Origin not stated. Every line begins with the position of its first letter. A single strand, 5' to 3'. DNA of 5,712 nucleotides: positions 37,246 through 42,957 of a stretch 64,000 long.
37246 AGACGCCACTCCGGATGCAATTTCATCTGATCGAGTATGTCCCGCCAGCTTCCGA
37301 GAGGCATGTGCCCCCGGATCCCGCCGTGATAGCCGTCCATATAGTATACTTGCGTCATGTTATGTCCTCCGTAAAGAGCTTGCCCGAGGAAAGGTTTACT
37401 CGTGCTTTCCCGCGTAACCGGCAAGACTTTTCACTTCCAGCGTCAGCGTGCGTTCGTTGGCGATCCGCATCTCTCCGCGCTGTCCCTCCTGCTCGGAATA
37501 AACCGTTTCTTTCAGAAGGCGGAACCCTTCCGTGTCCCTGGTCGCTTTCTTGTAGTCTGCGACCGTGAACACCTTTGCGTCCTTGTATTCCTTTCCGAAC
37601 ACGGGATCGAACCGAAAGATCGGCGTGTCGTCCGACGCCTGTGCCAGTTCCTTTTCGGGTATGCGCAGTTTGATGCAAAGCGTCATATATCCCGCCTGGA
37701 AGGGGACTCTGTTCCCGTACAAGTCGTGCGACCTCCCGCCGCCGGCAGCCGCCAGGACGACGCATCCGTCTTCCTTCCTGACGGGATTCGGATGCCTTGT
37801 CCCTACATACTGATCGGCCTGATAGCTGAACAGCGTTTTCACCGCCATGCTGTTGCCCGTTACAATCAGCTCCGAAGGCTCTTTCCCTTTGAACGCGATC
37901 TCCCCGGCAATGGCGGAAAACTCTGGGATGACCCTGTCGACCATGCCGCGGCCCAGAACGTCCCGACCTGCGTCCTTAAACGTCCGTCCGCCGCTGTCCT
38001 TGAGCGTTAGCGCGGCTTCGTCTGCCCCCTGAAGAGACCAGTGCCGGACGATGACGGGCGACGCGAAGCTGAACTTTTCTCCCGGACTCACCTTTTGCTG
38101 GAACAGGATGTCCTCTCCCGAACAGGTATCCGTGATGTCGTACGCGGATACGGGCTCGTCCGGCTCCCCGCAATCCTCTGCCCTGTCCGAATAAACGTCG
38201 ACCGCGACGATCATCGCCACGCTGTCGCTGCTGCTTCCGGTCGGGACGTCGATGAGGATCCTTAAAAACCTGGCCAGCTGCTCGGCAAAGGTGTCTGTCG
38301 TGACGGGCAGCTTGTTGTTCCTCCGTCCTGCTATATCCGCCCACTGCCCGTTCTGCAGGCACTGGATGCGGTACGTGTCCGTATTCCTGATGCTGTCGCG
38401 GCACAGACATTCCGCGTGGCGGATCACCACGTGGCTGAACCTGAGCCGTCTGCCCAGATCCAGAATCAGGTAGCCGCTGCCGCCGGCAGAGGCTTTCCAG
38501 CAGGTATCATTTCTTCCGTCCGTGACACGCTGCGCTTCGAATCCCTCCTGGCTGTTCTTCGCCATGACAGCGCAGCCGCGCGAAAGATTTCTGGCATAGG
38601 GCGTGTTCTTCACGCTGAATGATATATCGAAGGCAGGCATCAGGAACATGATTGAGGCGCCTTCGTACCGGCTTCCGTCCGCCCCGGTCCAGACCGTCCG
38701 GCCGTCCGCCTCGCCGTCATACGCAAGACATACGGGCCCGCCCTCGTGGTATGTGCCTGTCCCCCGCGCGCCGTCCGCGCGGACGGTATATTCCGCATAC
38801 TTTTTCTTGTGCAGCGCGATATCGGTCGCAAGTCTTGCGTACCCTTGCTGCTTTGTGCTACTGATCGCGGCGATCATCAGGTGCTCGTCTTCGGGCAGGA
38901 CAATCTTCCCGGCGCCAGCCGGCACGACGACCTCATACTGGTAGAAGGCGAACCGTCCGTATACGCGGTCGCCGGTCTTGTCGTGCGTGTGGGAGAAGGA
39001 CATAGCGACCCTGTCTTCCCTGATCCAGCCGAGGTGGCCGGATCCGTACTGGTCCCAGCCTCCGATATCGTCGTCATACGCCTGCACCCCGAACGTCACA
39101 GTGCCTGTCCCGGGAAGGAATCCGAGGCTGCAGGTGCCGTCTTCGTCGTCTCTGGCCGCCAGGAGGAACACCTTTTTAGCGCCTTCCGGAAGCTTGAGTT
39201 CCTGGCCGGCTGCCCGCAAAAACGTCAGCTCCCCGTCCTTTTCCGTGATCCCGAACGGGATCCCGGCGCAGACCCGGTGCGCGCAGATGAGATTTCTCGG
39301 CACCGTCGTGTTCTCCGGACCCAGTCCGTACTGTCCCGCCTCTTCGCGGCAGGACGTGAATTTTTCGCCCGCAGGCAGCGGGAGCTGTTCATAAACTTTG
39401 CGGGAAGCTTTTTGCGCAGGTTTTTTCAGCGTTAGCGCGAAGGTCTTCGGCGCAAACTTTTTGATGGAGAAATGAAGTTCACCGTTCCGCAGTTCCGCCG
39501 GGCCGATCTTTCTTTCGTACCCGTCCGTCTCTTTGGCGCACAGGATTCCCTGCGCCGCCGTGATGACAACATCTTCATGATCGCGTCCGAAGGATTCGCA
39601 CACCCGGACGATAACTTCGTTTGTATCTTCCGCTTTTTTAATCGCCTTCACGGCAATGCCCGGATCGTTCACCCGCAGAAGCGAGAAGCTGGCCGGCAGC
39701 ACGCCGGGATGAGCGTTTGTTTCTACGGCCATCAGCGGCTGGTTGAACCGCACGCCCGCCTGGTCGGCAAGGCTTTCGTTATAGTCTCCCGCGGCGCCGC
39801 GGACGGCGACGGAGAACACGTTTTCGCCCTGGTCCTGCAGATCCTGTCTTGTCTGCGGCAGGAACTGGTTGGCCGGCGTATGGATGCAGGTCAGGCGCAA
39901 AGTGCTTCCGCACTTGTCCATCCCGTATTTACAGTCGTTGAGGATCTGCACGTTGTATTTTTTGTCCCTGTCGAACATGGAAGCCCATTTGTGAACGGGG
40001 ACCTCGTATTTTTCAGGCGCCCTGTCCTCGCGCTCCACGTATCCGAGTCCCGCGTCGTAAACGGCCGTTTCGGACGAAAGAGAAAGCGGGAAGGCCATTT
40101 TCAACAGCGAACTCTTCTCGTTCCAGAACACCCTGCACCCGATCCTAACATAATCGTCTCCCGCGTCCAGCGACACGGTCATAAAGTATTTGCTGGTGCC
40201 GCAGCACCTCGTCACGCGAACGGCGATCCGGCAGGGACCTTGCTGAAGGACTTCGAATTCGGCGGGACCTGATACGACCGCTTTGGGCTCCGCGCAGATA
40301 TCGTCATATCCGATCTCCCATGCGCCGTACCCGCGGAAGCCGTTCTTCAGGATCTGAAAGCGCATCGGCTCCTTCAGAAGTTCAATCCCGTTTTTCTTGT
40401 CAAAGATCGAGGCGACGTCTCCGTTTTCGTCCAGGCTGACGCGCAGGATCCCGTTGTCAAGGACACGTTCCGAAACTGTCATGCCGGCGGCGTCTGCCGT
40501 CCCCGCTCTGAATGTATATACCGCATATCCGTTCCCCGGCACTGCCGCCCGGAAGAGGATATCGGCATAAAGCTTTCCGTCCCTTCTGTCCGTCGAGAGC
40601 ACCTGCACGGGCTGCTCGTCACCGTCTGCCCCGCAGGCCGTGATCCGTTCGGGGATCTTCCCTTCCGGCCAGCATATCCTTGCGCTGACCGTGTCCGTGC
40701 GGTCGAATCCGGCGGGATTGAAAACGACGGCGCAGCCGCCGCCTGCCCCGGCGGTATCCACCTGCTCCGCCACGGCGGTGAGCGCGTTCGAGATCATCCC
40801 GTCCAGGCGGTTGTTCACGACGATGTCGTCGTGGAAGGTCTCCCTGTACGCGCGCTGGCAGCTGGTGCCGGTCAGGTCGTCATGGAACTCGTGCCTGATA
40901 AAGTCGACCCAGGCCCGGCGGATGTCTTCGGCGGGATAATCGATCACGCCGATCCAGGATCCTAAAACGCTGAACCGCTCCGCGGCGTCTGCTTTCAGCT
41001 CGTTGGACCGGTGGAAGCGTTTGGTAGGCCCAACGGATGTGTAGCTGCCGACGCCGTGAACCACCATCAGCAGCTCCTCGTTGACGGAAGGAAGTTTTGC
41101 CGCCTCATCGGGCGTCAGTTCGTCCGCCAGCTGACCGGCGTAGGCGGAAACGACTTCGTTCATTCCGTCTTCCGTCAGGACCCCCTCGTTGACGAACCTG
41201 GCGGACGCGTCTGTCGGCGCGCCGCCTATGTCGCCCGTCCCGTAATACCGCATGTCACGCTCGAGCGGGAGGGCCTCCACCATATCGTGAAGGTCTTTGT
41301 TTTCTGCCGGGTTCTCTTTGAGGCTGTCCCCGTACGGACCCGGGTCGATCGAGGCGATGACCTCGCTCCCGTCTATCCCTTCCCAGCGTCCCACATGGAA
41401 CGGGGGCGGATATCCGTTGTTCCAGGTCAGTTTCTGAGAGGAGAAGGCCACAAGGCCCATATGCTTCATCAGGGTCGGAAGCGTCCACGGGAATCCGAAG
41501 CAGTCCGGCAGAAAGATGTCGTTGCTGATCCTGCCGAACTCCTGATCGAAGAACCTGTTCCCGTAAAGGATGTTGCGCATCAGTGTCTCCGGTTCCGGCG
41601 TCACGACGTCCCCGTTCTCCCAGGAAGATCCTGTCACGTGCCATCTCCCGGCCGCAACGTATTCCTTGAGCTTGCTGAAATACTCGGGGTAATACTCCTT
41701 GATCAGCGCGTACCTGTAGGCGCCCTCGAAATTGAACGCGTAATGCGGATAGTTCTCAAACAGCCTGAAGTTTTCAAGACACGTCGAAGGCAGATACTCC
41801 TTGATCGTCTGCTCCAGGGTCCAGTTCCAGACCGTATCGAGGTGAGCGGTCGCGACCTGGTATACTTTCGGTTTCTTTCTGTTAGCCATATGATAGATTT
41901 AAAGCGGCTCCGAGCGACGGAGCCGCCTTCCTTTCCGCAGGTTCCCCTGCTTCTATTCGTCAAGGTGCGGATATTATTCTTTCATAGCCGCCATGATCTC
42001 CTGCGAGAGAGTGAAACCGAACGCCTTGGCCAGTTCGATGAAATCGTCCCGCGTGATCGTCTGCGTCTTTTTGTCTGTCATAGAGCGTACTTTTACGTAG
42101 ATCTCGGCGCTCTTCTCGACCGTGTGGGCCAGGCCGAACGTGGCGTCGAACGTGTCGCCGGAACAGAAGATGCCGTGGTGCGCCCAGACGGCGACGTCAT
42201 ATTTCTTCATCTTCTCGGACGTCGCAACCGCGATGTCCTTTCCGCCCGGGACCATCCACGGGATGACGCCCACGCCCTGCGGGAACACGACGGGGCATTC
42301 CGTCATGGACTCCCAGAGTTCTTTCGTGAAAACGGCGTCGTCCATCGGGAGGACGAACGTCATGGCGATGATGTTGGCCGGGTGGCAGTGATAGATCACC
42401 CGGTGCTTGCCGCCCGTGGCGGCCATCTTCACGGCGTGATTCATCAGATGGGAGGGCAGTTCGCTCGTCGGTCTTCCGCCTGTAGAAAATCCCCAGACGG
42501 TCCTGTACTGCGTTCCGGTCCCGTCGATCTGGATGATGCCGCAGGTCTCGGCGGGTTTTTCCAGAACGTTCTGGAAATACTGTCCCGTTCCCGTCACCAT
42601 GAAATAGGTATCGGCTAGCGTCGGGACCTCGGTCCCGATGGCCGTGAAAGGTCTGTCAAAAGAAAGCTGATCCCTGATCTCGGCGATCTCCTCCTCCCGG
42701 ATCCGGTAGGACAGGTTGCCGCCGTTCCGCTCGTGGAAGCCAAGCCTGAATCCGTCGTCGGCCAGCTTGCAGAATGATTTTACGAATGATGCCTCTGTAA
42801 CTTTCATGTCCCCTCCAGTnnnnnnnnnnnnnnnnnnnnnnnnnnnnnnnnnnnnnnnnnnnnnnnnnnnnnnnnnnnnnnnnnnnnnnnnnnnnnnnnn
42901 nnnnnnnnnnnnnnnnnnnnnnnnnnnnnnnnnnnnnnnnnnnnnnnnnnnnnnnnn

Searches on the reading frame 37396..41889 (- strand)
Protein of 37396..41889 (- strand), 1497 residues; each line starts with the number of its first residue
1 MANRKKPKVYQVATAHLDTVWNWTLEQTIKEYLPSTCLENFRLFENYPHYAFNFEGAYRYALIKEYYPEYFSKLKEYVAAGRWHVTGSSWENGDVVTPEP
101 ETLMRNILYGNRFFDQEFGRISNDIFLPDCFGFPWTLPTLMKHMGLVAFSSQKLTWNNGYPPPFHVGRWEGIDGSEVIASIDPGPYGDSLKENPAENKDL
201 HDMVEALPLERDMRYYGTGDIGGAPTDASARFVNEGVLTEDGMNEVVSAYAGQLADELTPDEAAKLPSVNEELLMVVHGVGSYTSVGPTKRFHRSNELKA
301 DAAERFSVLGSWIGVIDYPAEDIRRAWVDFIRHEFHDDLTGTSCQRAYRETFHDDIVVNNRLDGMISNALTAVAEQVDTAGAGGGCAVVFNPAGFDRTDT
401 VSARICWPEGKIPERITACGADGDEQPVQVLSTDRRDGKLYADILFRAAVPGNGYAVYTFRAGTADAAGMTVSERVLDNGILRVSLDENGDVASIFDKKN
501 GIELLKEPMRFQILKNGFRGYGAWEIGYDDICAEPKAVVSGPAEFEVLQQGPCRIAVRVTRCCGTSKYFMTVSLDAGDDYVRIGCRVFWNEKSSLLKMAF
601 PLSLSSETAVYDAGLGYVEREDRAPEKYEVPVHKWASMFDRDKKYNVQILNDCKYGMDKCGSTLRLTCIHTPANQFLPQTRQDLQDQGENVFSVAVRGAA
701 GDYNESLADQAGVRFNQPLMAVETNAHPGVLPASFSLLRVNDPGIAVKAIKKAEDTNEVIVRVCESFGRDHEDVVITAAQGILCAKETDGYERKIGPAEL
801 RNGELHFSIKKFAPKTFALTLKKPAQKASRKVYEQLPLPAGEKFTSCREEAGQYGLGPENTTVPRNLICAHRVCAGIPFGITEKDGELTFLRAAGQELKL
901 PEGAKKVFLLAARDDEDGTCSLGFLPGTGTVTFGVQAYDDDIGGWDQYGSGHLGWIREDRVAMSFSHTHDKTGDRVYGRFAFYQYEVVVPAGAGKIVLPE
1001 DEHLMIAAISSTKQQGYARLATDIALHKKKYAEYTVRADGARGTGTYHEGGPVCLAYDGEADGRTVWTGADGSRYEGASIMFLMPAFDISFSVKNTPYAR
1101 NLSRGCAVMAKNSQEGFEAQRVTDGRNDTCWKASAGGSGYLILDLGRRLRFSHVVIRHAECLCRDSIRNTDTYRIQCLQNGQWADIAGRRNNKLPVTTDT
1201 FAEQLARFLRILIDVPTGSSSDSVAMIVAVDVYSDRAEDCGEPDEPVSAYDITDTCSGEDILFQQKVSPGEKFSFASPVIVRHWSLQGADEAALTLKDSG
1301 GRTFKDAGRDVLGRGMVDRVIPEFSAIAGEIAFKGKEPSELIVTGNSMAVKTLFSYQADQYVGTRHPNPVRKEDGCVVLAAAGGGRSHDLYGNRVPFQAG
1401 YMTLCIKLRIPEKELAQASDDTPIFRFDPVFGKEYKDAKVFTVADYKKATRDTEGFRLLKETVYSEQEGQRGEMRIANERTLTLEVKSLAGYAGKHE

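Call 65: search_protein_families(library=pfam, proteins=[window:37396-41889:-], max_evalue=0.00001)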
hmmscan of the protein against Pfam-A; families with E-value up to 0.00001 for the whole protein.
window:37396-41889:- (1497 aa): 6 families
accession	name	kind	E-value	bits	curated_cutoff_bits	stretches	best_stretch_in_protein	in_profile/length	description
PF01074.27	Glyco_hydro_38N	-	3.2e-41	142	25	1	8-234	1-232/270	Glycosyl hydrolases family 38 N-terminal domain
PF07748.19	Glyco_hydro_38C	-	9.9e-33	114.6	25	1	477-669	1-197/206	Glycosyl hydrolases family 38 C-terminal domain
PF09261.16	Alpha-mann_mid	-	1.4e-09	38.3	31.1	1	281-370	5-93/96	Alpha mannosidase middle domain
PF00754.31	F5_F8_type_C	-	5.1e-08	33.5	28.2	1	1113-1214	7-113/127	F5/8 type C domain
PF22633.2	F5_F8_type_C_2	-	7e-08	33.4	27.8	1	1122-1211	2-91/91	NedA-like, galactose-binding domain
PF17677.7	Glyco_hydro38C2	-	9.2e-07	29.3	22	1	745-816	2-71/72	Glycosyl hydrolases family 38 C-terminal beta sandwich domain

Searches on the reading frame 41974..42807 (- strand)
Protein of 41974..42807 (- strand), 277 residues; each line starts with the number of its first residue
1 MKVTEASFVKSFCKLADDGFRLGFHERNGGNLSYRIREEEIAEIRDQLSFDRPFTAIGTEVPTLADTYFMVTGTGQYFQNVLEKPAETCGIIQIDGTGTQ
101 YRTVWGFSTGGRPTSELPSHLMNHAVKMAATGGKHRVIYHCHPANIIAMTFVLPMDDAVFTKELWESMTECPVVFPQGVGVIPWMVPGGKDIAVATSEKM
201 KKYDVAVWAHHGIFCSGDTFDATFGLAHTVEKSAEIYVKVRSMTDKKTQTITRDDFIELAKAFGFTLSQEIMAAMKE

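Call 65: search_protein_families(library=pfam, proteins=[window:41974-42807:-], max_evalue=0.00001)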
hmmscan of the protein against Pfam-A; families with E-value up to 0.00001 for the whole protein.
window:41974-42807:- (277 aa): 1 family
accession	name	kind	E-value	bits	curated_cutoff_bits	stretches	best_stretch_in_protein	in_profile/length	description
PF00596.27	Aldolase_II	-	4.7e-21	75.9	22.2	1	13-238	4-183/183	Class II Aldolase and Adducin N-terminal domain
